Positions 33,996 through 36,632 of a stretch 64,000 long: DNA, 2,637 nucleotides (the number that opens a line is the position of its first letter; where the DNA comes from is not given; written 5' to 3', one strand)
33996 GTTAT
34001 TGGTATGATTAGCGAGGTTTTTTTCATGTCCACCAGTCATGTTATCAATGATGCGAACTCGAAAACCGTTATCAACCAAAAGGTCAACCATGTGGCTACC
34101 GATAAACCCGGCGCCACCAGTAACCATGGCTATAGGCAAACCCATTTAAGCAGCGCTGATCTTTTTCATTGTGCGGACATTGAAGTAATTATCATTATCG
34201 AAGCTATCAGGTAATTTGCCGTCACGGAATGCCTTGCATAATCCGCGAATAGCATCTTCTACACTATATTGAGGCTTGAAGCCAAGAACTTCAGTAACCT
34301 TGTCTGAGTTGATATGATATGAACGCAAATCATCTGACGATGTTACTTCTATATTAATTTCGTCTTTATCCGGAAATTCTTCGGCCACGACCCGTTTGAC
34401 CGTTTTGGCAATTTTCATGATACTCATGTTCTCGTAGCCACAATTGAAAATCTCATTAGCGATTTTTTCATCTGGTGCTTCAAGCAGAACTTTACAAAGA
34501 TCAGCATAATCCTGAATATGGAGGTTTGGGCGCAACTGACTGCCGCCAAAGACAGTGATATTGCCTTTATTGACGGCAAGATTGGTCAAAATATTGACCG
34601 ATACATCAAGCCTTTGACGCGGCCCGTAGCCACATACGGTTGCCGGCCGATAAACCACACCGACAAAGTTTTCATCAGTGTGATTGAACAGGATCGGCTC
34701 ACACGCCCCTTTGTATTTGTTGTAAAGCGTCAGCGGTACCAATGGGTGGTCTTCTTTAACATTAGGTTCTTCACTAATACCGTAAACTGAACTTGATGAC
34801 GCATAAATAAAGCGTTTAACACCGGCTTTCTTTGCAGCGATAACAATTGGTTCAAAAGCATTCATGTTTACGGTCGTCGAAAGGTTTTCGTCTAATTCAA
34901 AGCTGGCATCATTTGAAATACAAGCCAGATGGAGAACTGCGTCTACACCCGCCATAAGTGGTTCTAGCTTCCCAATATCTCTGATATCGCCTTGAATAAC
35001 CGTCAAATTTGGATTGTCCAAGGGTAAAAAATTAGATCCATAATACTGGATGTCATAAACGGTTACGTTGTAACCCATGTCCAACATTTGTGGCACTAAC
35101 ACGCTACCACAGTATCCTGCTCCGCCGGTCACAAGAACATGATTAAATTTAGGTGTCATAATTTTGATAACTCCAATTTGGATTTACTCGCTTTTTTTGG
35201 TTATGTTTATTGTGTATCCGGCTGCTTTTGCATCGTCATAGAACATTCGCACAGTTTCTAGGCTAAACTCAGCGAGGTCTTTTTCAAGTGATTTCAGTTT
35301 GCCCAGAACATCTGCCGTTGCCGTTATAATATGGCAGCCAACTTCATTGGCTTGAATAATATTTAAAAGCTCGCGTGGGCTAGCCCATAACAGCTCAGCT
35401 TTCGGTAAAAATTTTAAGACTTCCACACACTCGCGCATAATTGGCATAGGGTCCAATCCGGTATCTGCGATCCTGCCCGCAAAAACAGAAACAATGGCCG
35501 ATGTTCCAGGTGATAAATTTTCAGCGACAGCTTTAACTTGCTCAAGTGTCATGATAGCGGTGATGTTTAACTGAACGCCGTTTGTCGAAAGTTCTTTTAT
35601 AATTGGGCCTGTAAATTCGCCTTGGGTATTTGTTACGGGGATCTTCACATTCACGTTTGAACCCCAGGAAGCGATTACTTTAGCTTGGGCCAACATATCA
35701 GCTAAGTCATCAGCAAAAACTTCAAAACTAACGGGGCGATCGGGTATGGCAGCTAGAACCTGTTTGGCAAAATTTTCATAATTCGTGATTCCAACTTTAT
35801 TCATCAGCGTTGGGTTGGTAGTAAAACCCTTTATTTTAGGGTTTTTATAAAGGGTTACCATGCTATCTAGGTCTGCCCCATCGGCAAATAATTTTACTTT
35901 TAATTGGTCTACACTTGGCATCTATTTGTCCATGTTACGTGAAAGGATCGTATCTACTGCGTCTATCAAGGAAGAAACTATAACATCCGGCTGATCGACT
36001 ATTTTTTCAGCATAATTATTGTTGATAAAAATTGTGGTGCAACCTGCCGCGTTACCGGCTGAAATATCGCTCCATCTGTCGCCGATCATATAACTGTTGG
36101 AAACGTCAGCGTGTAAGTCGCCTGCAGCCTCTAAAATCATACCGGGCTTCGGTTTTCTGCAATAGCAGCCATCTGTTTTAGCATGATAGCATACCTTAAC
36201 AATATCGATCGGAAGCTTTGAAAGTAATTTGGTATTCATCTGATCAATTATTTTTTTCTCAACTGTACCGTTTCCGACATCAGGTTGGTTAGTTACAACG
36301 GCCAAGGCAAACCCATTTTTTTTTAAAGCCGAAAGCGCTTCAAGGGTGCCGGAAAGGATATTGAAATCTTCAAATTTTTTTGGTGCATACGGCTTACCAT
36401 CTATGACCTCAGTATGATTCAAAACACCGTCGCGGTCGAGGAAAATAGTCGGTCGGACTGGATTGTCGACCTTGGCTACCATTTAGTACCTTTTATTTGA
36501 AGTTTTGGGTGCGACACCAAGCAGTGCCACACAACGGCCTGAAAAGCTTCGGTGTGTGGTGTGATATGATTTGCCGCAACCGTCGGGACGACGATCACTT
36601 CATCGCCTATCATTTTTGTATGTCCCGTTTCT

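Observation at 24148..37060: Self-sufficient modified-heptose module with its own transaldolase and split transketolase, next to the phosphoramidate genes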

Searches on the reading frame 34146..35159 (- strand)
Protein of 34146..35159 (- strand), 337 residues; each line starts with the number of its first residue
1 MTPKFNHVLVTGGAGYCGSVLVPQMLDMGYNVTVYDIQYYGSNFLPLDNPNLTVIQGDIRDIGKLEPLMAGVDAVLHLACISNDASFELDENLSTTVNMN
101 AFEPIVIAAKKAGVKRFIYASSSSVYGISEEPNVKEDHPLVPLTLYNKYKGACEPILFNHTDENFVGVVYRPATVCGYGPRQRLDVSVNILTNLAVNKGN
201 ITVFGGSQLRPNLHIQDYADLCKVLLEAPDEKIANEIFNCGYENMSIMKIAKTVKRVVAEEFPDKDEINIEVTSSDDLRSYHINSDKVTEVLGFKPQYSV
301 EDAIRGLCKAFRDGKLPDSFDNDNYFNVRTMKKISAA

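Call 4: search_protein_families(library=pfam, proteins=[window:34146-35159:-])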
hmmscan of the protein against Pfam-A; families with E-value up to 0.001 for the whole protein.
window:34146-35159:- (337 aa): 8 families
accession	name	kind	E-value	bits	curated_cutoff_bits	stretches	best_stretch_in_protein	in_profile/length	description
PF01370.27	Epimerase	-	3.2e-39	135.2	20.9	1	8-241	1-240/240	NAD dependent epimerase/dehydratase family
PF16363.11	GDP_Man_Dehyd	-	1.3e-27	97.6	27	1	9-305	1-330/332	GDP-mannose 4,6 dehydratase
PF01073.25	3Beta_HSD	-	1.6e-19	70.5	22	1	9-188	1-194/280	3-beta hydroxysteroid dehydrogenase/isomerase family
PF13460.12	NAD_binding_10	-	3e-12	47.2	27.2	1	12-127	1-103/184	NAD(P)H-binding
PF04321.23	RmlD_sub_bind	-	6.9e-11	42.2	27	1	7-257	2-230/287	RmlD substrate binding domain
PF05368.20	NmrA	-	1.2e-10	41.9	27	1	7-129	4-114/298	NmrA-like family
PF02719.21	Polysacc_synt_2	-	2.9e-07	30.4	20.2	1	8-122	1-128/293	Polysaccharide biosynthesis protein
PF07993.18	NAD_binding_4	-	2.5e-05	24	20.1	0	64-177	81-209/258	Male sterility protein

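Call 6: search_protein_families(library=ncbifam, proteins=[window:34146-35159:-], max_evalue=0.00001)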
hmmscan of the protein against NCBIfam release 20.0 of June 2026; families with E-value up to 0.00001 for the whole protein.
window:34146-35159:- (337 aa): 20 families
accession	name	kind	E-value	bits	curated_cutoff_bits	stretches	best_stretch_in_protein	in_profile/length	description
TIGR01179.1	galE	equivalog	6.6e-30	104.1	262.3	1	8-302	2-316/332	UDP-glucose 4-epimerase GalE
TIGR04180.1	EDH_00030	hypoth_equivalog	5.7e-25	88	475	1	8-299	1-297/297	NAD-dependent 4,6-dehydratase LegB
TIGR01181.1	dTDP_gluc_dehyt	equivalog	6.4e-24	84.6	365.1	1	8-309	2-309/321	dTDP-glucose 4,6-dehydratase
TIGR02197.1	heptose_epim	equivalog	2.4e-19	69.7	274.6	1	8-308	1-310/316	ADP-glyceromanno-heptose 6-epimerase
TIGR03466.1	HpnA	hypoth_equivalog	5.6e-19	68.2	367.65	1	7-263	2-251/327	hopanoid-associated sugar epimerase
NF043036.1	ErythonDh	equivalog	1.1e-16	60.9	325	1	7-176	2-180/321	D-erythronate dehydrogenase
NF042423.1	oxyalk_red_Shew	equivalog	5.8e-14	51.9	580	1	3-177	6-176/331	2-alkyl-3-oxoalkanoate reductase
NF007956.0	PRK10675.1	subfamily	7.5e-14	51.6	394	1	7-157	2-160/338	UDP-glucose 4-epimerase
NF042422.1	oxyalk_red_OleD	equivalog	1.7e-13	50.6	580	1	7-184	2-177/329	2-alkyl-3-oxoalkanoate reductase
NF008872.0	PRK11908.1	equivalog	5.5e-12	45.4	294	1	7-313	3-337/349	bifunctional UDP-4-keto-pentose/UDP-xylose synthase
TIGR02622.1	CDP_4_6_dhtase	equivalog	1.1e-10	41.2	278.45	1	7-312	6-331/352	CDP-glucose 4,6-dehydratase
NF041293.1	G6PDh_Azf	equivalog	8.1e-10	38.5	400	1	7-130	4-123/252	NAD-dependent glucose-6-phosphate dehydrogenase Azf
NF011728.1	PRK15181.1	equivalog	3.5e-09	36.1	760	1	8-144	18-166/348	Vi polysaccharide biosynthesis UDP-N-acetylglucosaminuronic acid C-4 epimerase TviC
NF052578.1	StrlDmthSdmBMthl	equivalog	1.1e-08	35.2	600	1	8-177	3-171/328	sterol demethylase protein SdmB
NF007490.0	PRK10084.1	subfamily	1.4e-08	34.2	649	1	8-307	3-330/361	dTDP-glucose 4,6-dehydratase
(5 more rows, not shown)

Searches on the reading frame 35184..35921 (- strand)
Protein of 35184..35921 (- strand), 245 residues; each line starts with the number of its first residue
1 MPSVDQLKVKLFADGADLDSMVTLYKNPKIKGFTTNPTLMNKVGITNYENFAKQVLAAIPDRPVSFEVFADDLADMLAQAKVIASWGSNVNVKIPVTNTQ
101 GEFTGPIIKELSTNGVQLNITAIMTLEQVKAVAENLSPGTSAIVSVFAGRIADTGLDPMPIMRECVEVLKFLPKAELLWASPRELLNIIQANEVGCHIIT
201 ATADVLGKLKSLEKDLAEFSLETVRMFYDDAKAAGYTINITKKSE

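Call 4: search_protein_families(library=pfam, proteins=[window:35184-35921:-])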
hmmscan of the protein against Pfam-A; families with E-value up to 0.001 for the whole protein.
window:35184-35921:- (245 aa): 1 family
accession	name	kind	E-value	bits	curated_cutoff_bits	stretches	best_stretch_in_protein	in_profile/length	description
PF00923.25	TAL_FSA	-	6.7e-43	147.5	27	1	11-233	1-280/285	Transaldolase/Fructose-6-phosphate aldolase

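Call 6: search_protein_families(library=ncbifam, proteins=[window:35184-35921:-], max_evalue=0.00001)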
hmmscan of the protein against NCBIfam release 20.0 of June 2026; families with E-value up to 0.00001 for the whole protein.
window:35184-35921:- (245 aa): 6 families
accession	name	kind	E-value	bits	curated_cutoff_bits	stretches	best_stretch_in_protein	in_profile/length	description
TIGR02134.1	transald_staph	equivalog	5.4e-107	356.9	281.95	1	5-238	2-235/236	transaldolase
TIGR00875.1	fsa_talC_mipB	equivalog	5.1e-24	84.9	245.95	1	10-225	2-206/213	fructose-6-phosphate aldolase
NF009299.0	PRK12656.1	equivalog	1.6e-13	50.7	214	1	14-208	6-195/222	fructose-6-phosphate aldolase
NF009296.0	PRK12653.1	subfamily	4e-11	43.1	306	1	10-209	2-194/220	fructose-6-phosphate aldolase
NF003026.0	PRK03903.1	equivalog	1.2e-06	28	344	1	88-157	123-194/323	transaldolase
NF002881.0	PRK03343.1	subfamily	9.5e-06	24.9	367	0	64-139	107-183/370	transaldolase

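Call 8: find_encoding_contigs(protein=window:35184-35921:-, flank=10000, max_places=8)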
Protein window:35184-35921:- (245 aa): 7 contigs read that carry it; 2 places shown.
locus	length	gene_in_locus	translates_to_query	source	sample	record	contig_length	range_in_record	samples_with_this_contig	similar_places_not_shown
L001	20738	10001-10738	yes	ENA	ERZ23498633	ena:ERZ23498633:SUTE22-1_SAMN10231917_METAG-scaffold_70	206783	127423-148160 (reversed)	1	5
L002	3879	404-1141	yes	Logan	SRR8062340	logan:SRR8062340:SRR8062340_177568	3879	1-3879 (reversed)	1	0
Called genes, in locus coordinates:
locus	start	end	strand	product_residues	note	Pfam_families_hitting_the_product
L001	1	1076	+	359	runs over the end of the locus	PF01073:3Beta_HSD, PF01370:Epimerase, PF02719:Polysacc_synt_2, PF04321:RmlD_sub_bind, PF07993:NAD_binding_4 (faint), PF16363:GDP_Man_Dehyd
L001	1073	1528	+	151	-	PF00908:dTDP_sugar_isom (weak)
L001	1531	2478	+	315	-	PF01370:Epimerase, PF02719:Polysacc_synt_2 (faint), PF04321:RmlD_sub_bind, PF16363:GDP_Man_Dehyd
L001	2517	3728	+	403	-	PF01041:DegT_DnrJ_EryC1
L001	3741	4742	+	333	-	PF00106:adh_short (weak), PF01073:3Beta_HSD, PF01370:Epimerase, PF02719:Polysacc_synt_2, PF04321:RmlD_sub_bind, PF07993:NAD_binding_4, PF13460:NAD_binding_10, PF16363:GDP_Man_Dehyd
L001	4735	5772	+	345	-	PF00571:CBS, PF00483:NTP_transferase, PF12804:NTP_transf_3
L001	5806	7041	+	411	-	-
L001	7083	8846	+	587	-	PF00664:ABC_membrane, PF00005:ABC_tran, PF02463:SMC_N (weak)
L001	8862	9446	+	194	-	PF13580:SIS_2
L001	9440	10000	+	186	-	PF08645:PNK3P, PF00702:Hydrolase, PF13419:HAD_2, PF13242:Hydrolase_like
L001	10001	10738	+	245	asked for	PF00923:TAL_FSA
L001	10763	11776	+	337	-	PF01073:3Beta_HSD, PF01370:Epimerase, PF02719:Polysacc_synt_2 (weak), PF04321:RmlD_sub_bind, PF05368:NmrA, PF16363:GDP_Man_Dehyd, PF13460:NAD_binding_10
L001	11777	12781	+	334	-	PF01073:3Beta_HSD, PF01370:Epimerase, PF02719:Polysacc_synt_2, PF04321:RmlD_sub_bind (weak), PF05368:NmrA (weak), PF07993:NAD_binding_4 (faint), PF16363:GDP_Man_Dehyd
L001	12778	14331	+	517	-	PF01467:CTP_transf_like, PF00294:PfkB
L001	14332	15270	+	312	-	PF01408:GFO_IDH_MocA, PF22725:GFO_IDH_MocA_C3, PF02894:GFO_IDH_MocA_C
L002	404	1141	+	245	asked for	PF00923:TAL_FSA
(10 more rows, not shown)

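Call 22: search_solved_structures(query=window:35184-35921:-, show_alignments=2)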
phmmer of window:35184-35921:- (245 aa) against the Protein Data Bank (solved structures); distinct sequences matched with E-value up to 0.001: 19.
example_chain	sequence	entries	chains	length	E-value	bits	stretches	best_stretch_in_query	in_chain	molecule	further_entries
3s0c_A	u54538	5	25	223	9.3e-18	68.1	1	10-212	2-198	Probable transaldolase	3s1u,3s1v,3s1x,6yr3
6ys0_A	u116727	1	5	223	1e-17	68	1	10-212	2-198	Probable transaldolase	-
6yrm_A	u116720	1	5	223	4.6e-17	65.8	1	10-212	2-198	Probable transaldolase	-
4xz9_A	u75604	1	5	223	6.2e-17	65.4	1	10-212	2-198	Probable transaldolase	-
6yrt_A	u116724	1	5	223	6.4e-17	65.4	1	10-212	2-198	Transaldolase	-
3s1w_A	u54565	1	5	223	6.4e-17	65.4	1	10-212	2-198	Probable transaldolase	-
1vpx_A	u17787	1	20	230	6.8e-17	65.3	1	9-210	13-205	PROTEIN (Transaldolase (EC 2.2.1.2))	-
6yre_A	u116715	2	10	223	7.7e-17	65.1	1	10-211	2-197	Probable transaldolase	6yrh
8bc3_A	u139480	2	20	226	3.1e-13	53.3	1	10-230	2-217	BmSF-TAL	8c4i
8bc4_A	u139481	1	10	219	4e-13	52.9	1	10-229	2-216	Transaldolase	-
9ui2_A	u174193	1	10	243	1e-12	51.6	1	9-208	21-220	Probable transaldolase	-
1wx0_A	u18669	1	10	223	1.2e-12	51.4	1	10-208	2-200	transaldolase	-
8bc2_A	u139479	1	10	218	2.2e-12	50.5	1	10-229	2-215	Transaldolase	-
3r8r_A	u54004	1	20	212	5.7e-11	45.9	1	11-209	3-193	Transaldolase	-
9v4b_A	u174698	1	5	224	8.9e-10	42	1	9-234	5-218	Fructose-6-phosphate aldolase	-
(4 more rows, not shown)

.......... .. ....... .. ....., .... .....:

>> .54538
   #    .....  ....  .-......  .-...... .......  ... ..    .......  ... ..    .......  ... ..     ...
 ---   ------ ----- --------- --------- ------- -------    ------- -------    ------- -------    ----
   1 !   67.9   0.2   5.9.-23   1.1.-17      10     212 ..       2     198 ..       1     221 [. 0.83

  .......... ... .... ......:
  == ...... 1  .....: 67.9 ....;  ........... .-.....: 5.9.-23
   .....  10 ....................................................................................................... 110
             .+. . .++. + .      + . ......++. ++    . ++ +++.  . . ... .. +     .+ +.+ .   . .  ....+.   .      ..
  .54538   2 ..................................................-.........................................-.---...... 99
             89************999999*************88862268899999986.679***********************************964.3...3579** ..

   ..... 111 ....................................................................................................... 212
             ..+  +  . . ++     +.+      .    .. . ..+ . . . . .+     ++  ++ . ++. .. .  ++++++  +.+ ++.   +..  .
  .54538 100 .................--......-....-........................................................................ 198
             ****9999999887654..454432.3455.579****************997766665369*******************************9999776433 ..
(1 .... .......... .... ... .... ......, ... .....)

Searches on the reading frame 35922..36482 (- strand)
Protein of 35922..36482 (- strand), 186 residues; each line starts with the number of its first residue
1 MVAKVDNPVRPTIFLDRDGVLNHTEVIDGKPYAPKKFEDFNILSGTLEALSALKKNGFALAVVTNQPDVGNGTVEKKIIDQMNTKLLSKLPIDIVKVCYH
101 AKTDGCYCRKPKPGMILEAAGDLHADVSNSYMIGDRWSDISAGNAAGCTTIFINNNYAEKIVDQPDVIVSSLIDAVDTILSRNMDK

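Call 4: search_protein_families(library=pfam, proteins=[window:35922-36482:-])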
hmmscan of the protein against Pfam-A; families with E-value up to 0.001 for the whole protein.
window:35922-36482:- (186 aa): 4 families
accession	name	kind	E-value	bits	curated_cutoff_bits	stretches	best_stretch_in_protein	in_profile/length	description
PF13242.12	Hydrolase_like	-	1.1e-14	54.6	22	1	108-175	2-75/75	HAD-hyrolase-like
PF00702.32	Hydrolase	-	8.5e-12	46.3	26.4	1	36-147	92-191/191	haloacid dehalogenase-like hydrolase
PF13419.12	HAD_2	-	5.1e-11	43.5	23.8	1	38-152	76-177/178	Haloacid dehalogenase-like hydrolase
PF08645.17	PNK3P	-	7.6e-09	35.9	22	1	32-135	19-125/161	Polynucleotide kinase 3 phosphatase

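Call 6: search_protein_families(library=ncbifam, proteins=[window:35922-36482:-], max_evalue=0.00001)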
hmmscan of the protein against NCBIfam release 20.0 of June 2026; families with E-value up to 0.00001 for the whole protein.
window:35922-36482:- (186 aa): 17 families
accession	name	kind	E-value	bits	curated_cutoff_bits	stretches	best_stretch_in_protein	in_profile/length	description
TIGR01656.1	Histidinol-ppas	subfamily_domain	4.9e-37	127.1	84.15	1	11-151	1-143/149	histidinol-phosphate phosphatase domain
NF006506.0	PRK08942.1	equivalog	1.6e-36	125.5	178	1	10-181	3-179/182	D-glycero-beta-D-manno-heptose 1,7-bisphosphate 7-phosphatase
NF005264.0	PRK06769.1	equivalog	2.4e-29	102.4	217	1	12-180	6-172/175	HAD-IIIA family hydrolase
TIGR00213.1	GmhB_yaeD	subfamily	6.2e-26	91.1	149.6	1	11-150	2-146/176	D-glycero-beta-D-manno-heptose 1,7-bisphosphate 7-phosphatase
NF050049.1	HBPPhtaseGmhB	domain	7.5e-25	87.7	250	1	12-159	5-150/171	D-glycero-alpha-D-manno-heptose-1,7-bisphosphate 7-phosphatase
TIGR01662.1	HAD-SF-IIIA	subfamily_domain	2.4e-24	86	44.6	1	12-153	2-138/141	HAD-IIIA family hydrolase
NF003937.0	PRK05446.1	equivalog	6.2e-20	71.5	443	1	11-156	4-151/355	bifunctional histidinol-phosphatase/imidazoleglycerol-phosphate dehydratase HisB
TIGR01261.1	hisB_Nterm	equivalog_domain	1.2e-16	60.6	140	1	11-152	2-145/161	histidinol-phosphatase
NF009695.0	PRK13222.1-2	equivalog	9e-14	51.5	225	1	32-180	85-223/226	phosphoglycolate phosphatase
TIGR01449.2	PGP_bact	equivalog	5.3e-11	42.5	180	1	44-174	88-208/213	phosphoglycolate phosphatase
NF009694.0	PRK13222.1-1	equivalog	1.4e-09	37.7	415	1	45-176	115-236/252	phosphoglycolate phosphatase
NF009697.0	PRK13222.1-4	equivalog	1.1e-08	34.7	327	1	45-179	98-222/232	phosphoglycolate phosphatase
TIGR02253.1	CTE7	subfamily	1.6e-08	34.6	169.75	1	40-174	93-219/221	TIGR02253 family HAD-type hydrolase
NF009804.0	PRK13288.1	equivalog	3.6e-08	33.1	218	1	45-175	86-206/215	pyrophosphatase PpaX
TIGR01454.1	AHBA_synth_RP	hypoth_equivalog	8.7e-08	32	246.65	1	40-176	74-200/205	AHBA synthesis associated protein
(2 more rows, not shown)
